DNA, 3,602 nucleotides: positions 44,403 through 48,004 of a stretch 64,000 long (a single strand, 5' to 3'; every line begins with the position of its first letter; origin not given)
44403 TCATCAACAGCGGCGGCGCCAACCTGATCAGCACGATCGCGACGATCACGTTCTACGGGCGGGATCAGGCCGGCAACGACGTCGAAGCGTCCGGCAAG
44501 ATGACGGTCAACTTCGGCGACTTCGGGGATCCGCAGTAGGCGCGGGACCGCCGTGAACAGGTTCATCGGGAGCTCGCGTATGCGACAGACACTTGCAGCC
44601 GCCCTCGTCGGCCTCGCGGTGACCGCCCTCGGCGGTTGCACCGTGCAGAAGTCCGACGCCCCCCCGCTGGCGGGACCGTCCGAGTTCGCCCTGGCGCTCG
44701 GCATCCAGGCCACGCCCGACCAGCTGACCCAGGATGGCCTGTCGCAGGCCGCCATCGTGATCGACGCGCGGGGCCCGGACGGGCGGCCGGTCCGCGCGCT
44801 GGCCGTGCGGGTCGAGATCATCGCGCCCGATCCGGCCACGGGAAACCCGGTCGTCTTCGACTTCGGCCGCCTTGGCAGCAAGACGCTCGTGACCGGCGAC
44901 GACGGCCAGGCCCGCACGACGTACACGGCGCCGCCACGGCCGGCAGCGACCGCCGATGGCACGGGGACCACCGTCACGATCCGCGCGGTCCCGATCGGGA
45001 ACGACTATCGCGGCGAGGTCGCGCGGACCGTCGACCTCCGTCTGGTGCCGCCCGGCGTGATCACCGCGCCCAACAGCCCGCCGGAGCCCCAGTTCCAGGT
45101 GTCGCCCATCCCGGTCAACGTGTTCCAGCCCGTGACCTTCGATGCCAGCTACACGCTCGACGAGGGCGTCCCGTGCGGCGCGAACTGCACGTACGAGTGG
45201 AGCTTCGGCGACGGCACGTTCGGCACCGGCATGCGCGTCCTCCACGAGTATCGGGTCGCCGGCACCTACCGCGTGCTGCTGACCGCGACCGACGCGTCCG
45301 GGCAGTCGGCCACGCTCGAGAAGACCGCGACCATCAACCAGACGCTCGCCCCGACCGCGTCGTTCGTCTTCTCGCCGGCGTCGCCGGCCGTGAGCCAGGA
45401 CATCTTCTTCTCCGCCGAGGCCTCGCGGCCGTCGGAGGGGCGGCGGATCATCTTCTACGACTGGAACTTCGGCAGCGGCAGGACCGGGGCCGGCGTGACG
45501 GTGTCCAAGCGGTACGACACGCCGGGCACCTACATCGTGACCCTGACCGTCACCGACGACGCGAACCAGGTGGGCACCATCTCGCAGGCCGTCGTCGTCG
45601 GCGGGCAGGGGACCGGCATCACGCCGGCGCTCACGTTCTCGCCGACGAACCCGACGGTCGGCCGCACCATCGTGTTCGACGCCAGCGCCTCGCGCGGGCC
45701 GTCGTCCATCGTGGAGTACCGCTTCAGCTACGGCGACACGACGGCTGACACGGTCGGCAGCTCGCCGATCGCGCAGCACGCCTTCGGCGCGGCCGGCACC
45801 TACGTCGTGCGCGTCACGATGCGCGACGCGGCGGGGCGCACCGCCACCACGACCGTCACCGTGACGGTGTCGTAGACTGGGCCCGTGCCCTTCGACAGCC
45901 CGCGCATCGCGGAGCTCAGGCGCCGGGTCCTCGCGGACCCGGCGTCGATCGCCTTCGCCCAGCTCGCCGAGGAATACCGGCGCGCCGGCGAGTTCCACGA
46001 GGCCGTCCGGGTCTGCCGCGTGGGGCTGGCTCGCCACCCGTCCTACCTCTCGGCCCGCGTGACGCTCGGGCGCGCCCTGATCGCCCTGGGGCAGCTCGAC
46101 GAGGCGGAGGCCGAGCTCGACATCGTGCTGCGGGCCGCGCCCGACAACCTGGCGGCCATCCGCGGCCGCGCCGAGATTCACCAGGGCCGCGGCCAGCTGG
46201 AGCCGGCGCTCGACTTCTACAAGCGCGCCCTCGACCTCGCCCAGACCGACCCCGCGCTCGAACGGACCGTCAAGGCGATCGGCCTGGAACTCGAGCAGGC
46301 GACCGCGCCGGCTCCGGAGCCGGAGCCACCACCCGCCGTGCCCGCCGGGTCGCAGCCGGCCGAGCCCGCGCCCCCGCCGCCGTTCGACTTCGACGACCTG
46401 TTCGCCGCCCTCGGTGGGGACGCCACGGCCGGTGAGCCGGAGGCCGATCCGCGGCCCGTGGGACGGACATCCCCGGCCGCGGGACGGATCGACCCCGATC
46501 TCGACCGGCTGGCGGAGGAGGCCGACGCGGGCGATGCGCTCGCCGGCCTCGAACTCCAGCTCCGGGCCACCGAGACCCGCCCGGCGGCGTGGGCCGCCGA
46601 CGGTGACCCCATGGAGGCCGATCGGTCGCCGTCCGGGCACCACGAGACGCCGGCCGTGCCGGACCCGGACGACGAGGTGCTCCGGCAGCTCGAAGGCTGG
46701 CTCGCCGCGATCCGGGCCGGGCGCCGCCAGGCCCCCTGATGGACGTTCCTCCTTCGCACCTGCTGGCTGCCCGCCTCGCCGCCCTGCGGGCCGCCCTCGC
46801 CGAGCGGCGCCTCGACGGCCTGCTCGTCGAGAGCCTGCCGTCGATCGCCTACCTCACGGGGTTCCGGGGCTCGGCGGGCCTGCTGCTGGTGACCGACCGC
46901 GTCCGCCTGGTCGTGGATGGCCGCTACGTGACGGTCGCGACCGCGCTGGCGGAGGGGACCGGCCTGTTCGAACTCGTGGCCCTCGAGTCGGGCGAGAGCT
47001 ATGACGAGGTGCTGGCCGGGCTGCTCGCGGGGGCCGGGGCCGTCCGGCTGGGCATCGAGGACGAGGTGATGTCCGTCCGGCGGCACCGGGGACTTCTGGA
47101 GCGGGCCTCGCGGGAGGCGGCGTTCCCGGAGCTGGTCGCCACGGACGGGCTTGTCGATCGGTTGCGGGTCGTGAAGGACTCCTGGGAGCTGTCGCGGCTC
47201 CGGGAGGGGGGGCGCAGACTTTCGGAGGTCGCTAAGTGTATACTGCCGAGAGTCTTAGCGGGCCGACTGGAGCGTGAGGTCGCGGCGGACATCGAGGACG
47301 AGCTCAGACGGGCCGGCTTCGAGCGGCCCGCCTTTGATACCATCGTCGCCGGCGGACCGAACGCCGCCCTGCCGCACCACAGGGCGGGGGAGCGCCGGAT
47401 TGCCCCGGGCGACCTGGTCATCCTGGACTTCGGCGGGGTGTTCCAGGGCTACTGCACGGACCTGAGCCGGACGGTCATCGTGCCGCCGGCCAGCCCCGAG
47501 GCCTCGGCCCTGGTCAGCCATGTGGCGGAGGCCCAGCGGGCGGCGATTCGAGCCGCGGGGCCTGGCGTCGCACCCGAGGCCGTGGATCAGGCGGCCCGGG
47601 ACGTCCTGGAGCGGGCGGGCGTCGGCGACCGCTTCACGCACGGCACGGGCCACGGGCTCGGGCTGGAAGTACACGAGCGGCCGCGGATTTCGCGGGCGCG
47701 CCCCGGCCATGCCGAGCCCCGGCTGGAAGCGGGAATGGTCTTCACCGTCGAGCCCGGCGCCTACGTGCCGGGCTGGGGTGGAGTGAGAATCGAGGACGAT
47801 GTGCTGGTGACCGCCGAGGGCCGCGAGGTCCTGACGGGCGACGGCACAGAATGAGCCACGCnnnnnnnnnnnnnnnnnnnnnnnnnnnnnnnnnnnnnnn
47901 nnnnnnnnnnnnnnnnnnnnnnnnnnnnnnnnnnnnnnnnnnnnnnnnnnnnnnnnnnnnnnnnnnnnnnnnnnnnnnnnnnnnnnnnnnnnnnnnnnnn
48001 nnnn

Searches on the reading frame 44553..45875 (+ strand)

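Call 68: search_protein_families(library=pfam, proteins=[window:44553-45875:+], max_evalue=0.00001)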
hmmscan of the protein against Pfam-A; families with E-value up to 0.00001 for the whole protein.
window:44553-45875:+ (440 aa): 4 families
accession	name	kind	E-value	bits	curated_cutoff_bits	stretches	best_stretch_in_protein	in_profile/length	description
PF18911.6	PKD_4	-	6.1e-45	151.6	27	3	174-261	1-83/85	PKD domain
PF00801.26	PKD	-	6.8e-32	109.7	23.5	3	181-253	4-73/80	PKD domain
PF22352.2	K319L-like_PKD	-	2.2e-10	40.8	27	0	371-439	12-84/84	K319L-like, PKD domain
PF18981.6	InlK_D3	-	5.6e-08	33.2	25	0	411-439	46-75/75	Internalin K domain (D3/D4)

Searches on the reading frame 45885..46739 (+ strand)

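Call 69: search_protein_families(library=pfam, proteins=[window:45885-46739:+], max_evalue=0.0001)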
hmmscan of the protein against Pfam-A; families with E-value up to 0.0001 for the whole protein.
window:45885-46739:+ (284 aa): 11 families
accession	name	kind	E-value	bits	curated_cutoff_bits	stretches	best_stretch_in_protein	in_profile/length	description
PF14559.12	TPR_19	-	1.3e-11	45.1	25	1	33-91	3-60/68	Tetratricopeptide repeat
PF13432.12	TPR_16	-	2.2e-11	44.4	32.7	2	60-123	2-65/65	Tetratricopeptide repeat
PF07719.23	TPR_2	-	1.3e-10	41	27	0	60-88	6-34/34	Tetratricopeptide repeat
PF00515.34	TPR_1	-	3.6e-08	33.3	27.8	0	94-121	6-33/34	Tetratricopeptide repeat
PF13428.12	TPR_14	-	3.9e-08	33.6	23.5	0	57-97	3-43/44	Tetratricopeptide repeat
PF13424.12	TPR_12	-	4.7e-08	33.5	30.1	1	56-120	4-76/77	Tetratricopeptide repeat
PF13176.12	TPR_7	-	6.9e-07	29.3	27.9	0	23-52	1-32/36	Tetratricopeptide repeat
PF13181.12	TPR_8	-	1.2e-06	28.6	25.7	0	57-88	3-34/34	Tetratricopeptide repeat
PF12895.13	ANAPC3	-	3.1e-06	27.8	27.2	1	14-78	14-79/82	Anaphase-promoting complex, cyclosome, subunit 3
PF17874.7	TPR_MalT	-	1.8e-05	24.6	45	0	52-122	37-113/336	MalT-like TPR region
PF13374.12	TPR_10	-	6.3e-05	23.3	27.5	0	55-76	2-23/42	Tetratricopeptide repeat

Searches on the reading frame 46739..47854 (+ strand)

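Call 69: search_protein_families(library=pfam, proteins=[window:46739-47854:+], max_evalue=0.0001)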
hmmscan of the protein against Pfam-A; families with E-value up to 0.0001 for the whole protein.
window:46739-47854:+ (371 aa): 2 families
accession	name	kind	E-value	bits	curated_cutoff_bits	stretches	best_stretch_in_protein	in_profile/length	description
PF00557.29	Peptidase_M24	-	2.6e-66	223.8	23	1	153-359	2-208/208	Metallopeptidase family M24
PF01321.24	Creatinase_N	-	1.4e-19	71.3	22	1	12-145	1-128/128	Creatinase/Prolidase N-terminal domain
